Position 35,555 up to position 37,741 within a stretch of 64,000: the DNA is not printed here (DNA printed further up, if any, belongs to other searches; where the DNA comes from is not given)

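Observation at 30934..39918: Self-contained seven-gene operon combining a lipid-carrier GT2, an opine dehydrogenase, a B12-binding mutase-like fusion, two ATP-grasp ligases, a flippase-like protein and a CapA-like protein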

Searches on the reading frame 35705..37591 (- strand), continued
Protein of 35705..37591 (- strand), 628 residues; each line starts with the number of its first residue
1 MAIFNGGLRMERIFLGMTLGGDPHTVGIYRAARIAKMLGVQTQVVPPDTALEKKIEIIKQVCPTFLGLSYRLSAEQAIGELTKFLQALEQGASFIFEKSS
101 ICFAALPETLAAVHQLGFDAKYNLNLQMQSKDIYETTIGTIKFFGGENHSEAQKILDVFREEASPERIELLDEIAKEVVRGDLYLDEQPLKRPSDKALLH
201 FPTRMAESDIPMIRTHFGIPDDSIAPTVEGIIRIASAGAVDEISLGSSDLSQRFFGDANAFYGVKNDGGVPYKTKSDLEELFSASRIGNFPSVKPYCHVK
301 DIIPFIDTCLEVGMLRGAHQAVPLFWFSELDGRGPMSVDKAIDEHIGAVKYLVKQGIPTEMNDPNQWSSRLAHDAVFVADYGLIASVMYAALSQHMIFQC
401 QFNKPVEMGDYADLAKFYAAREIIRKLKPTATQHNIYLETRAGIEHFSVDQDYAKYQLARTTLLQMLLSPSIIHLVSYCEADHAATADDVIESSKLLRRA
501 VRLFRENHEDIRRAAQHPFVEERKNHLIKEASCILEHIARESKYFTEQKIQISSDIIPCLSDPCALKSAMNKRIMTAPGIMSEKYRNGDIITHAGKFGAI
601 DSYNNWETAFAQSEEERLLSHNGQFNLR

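Call 52: search_protein_families(library=pfam, proteins=[P0156, P0158, P0143, P0164, P0161, P0139, P0146, P0142, P0173, P0150], max_evalue=0.01)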
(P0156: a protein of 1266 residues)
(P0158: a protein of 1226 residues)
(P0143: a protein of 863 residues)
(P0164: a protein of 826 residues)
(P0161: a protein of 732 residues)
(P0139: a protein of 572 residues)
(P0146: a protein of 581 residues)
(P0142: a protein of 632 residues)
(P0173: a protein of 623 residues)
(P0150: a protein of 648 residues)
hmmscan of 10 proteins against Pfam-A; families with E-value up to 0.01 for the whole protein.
P0156 (1266 aa): 3 families
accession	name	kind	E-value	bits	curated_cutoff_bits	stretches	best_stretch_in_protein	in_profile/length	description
PF13941.12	MutL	-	2.4e-82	277.5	27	2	679-1009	1-299/450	MutL protein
PF05378.19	Hydant_A_N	-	0.00032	20.9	25.2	0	682-735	4-57/176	Hydantoinase/oxoprolinase N-terminal region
PF02310.24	B12-binding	-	0.0034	17.6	32.1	0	5-104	2-91/121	B12 binding domain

P0158 (1226 aa): 2 families
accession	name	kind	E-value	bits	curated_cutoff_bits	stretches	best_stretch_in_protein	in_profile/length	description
PF13941.12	MutL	-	7.2e-76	256.2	27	1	706-1220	1-450/450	MutL protein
PF02310.24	B12-binding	-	1.1e-05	25.7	32.1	1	13-74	2-61/121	B12 binding domain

P0143 (863 aa): 4 families
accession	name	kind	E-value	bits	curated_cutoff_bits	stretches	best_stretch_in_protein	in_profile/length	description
PF02955.21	GSH-S_ATP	-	1.1e-15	57.9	23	1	705-839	33-170/175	Prokaryotic glutathione synthetase, ATP-grasp domain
PF08443.16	RimK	-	6.4e-09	36.1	21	1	739-851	70-184/188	RimK-like ATP-grasp domain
PF06368.17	Met_asp_mut_E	-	1.5e-06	27.5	26.6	1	153-517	21-383/441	Methylaspartate mutase E chain (MutE)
PF02310.24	B12-binding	-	1.8e-06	28.2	32.1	1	6-103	2-97/121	B12 binding domain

P0164 (826 aa): 1 family
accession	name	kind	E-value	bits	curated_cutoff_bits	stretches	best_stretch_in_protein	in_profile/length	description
PF13941.12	MutL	-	1.7e-55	189.1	27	1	568-810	1-218/450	MutL protein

P0161 (732 aa): 2 families
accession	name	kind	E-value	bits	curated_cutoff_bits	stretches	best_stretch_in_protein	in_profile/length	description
PF02310.24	B12-binding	-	7.4e-07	29.5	32.1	1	2-67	2-67/121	B12 binding domain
PF08291.16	Peptidase_M15_3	-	0.00052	20.6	23.2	1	603-679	27-102/108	Peptidase M15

P0139 (572 aa): 1 family
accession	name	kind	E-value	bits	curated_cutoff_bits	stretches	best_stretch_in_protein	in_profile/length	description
PF02310.24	B12-binding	-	0.0027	18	32.1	1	10-82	4-74/121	B12 binding domain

P0146 (581 aa): 2 families
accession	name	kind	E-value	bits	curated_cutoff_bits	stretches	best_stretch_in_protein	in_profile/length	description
PF02310.24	B12-binding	-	0.00021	21.6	32.1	1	16-78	2-64/121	B12 binding domain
PF06368.17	Met_asp_mut_E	-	0.0011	18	26.6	1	322-526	183-377/441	Methylaspartate mutase E chain (MutE)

P0142 (632 aa): 0 families

P0173 (623 aa): 1 family
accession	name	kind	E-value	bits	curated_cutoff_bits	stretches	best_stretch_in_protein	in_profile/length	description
PF02310.24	B12-binding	-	0.0054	17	32.1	0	13-78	5-59/121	B12 binding domain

P0150 (648 aa): 1 family
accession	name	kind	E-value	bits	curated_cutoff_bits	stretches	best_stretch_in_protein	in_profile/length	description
PF02310.24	B12-binding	-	1.1e-06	28.9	32.1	1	45-135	2-89/121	B12 binding domain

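Call 53: search_solved_structures(query=P0143, max_evalue=10, show_alignments=3)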
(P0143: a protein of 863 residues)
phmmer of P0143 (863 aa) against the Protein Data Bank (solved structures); distinct sequences matched with E-value up to 10: 14.
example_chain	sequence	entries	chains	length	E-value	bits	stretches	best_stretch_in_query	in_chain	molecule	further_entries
7qys_A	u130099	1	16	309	5e-07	31.6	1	735-853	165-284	Probable alpha-L-glutamate ligase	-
1gsa_A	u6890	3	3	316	2.6e-06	29.2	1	707-831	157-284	GLUTATHIONE SYNTHETASE | GLUTATHIONE BIOSYNTHETIC LIGASE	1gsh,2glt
7qyr_A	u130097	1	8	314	4.4e-05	25.1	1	735-852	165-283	Probable alpha-L-glutamate ligase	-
5zct_A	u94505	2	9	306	0.00015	23.4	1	738-840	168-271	Ribosomal protein S6--L-glutamate ligase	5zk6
4iwx_A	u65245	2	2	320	0.00017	23.2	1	738-840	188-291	Ribosomal protein S6 modification protein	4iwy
4jgi_A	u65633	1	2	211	0.0029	19.1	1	4-99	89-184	Putative uncharacterized protein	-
1glv_A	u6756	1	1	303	0.057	14.9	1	707-778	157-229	GLUTATHIONE SYNTHASE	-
8jbs_A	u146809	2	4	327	0.73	11.2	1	7-125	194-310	Putative cobalamin binding protein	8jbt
9cbo_A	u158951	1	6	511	0.88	10.9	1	8-114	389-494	Methionine synthase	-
8ssd_A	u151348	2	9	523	1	10.7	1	11-121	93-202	Methionine synthase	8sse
3vpb_A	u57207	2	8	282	1.1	10.6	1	742-792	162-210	Putative acetylornithine deacetylase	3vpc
1ywg_O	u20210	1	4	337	1.3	10.4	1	705-780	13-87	glyceraldehyde-3-phosphate dehydrogenase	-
2b4r_O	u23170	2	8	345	1.3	10.4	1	705-780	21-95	glyceraldehyde-3-phosphate dehydrogenase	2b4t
3tsc_A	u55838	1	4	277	1.6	10.1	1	382-428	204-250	Putative oxidoreductase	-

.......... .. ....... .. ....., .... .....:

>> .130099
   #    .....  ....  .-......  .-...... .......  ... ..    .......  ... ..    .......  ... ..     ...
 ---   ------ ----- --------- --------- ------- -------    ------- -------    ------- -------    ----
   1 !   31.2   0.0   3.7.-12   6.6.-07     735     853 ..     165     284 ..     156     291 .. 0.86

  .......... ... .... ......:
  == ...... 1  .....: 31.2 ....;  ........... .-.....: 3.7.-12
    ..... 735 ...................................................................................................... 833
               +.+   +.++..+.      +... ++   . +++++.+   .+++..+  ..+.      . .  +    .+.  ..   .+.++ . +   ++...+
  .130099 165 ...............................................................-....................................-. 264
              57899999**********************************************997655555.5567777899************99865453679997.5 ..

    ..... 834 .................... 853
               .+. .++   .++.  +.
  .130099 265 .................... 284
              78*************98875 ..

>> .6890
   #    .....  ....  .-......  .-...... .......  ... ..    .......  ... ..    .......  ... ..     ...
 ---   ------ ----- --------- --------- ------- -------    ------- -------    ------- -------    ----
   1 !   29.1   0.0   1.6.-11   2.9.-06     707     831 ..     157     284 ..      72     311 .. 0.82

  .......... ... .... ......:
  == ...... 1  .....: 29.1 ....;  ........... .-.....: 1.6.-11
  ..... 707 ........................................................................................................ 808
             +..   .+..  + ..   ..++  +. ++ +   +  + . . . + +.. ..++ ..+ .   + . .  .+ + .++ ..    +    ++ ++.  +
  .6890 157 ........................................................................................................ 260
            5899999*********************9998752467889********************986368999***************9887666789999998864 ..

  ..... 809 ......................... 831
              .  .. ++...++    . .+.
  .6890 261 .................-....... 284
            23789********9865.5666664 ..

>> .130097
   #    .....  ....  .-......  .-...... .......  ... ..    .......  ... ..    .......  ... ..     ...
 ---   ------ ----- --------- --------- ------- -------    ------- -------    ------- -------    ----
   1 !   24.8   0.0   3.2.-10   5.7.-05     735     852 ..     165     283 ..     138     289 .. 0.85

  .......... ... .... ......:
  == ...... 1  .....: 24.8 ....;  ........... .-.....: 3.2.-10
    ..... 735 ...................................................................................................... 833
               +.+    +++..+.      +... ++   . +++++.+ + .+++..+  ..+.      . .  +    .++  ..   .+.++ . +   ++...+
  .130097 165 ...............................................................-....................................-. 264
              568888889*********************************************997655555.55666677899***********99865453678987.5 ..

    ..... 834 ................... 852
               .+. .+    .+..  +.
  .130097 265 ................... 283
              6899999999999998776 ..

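Call 54: find_encoding_contigs(protein=P0006, flank=10000, max_places=1)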
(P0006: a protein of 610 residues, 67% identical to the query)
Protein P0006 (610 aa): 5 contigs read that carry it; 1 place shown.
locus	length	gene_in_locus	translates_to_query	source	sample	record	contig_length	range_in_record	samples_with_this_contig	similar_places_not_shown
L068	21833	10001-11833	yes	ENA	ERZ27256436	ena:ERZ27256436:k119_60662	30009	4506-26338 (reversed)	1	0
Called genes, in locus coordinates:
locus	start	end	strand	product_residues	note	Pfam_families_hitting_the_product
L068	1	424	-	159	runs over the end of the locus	-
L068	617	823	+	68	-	-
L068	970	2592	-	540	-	PF16994:Glyco_trans_4_5, PF00534:Glycos_transf_1, PF13524:Glyco_trans_1_2 (weak), PF13692:Glyco_trans_1_4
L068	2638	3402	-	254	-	-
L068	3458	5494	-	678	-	-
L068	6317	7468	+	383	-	PF01041:DegT_DnrJ_EryC1, PF00155:Aminotran_1_2 (weak), PF00266:Aminotran_5 (weak)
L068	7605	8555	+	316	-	PF13641:Glyco_tranf_2_3, PF00535:Glycos_transf_2, PF10111:Glyco_tranf_2_2 (weak)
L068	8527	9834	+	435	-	PF02317:Octopine_DH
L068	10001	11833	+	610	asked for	-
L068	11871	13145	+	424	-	-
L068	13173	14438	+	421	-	-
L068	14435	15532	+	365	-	PF09587:PGA_cap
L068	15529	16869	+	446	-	-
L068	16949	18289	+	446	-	PF04015:DUF362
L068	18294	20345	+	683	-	-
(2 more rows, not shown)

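Call 55: find_encoding_contigs(protein=P0007, flank=10000, max_places=1)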
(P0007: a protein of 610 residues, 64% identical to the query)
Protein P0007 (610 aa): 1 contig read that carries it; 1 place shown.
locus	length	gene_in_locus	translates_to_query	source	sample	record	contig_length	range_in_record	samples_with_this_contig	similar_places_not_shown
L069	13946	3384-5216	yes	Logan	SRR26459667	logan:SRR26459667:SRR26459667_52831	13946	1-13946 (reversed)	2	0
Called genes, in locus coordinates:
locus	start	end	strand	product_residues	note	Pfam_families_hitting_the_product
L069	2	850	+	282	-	?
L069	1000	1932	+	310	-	PF00535:Glycos_transf_2, PF10111:Glyco_tranf_2_2, PF13641:Glyco_tranf_2_3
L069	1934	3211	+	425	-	PF02317:Octopine_DH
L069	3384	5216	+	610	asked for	-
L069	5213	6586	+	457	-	PF02222:ATP-grasp (weak)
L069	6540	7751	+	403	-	-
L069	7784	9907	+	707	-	-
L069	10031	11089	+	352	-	PF14397:ATPgrasp_ST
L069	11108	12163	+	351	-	PF01212:Beta_elim_lyase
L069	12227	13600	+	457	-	-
